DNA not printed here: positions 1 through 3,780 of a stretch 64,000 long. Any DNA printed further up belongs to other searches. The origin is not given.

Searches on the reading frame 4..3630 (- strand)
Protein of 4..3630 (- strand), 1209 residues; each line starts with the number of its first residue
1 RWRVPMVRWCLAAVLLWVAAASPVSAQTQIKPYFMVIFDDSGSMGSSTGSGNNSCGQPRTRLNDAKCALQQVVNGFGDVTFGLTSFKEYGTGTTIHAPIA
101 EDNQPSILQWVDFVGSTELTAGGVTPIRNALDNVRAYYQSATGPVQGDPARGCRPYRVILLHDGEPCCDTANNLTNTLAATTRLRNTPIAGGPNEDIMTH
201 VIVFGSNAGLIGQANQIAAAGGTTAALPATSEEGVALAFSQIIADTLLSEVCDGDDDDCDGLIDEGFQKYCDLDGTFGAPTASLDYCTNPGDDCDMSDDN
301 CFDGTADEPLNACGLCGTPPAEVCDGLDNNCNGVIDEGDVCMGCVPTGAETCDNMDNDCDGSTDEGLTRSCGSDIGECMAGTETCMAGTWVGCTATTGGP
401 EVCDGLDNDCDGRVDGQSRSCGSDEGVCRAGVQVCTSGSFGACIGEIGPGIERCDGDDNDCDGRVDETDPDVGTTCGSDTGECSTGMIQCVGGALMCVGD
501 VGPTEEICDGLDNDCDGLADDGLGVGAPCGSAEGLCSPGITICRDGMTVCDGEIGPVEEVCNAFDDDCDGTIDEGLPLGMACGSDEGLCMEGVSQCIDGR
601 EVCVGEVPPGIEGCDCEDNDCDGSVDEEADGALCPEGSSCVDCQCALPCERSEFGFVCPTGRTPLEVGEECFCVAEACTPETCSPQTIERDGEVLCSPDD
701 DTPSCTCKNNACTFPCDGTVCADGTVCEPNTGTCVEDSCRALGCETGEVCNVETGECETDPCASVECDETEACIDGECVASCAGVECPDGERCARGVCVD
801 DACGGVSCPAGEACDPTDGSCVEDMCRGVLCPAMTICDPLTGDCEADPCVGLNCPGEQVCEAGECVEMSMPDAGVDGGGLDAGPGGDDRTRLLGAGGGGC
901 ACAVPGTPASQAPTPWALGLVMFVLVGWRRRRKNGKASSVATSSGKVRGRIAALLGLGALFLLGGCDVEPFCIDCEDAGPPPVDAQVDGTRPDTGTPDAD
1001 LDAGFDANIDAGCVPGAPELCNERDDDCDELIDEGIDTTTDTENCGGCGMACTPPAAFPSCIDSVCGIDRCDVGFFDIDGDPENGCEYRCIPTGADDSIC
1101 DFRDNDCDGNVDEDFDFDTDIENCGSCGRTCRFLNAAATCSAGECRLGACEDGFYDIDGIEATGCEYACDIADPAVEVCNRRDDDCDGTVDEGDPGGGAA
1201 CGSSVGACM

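Call 45: search_protein_families(library=pfam, proteins=[window:4-3630:-], max_evalue=0.001)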
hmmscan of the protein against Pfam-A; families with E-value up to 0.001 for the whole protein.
window:4-3630:- (1209 aa): 2 families
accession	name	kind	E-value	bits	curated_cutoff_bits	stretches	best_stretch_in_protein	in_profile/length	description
PF11617.13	Cu-binding_MopE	-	1.1e-31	109.2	27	2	398-415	12-29/30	Putative metal-binding motif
PF13519.12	VWA_2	-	0.00055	21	27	1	35-164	2-106/107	von Willebrand factor type A domain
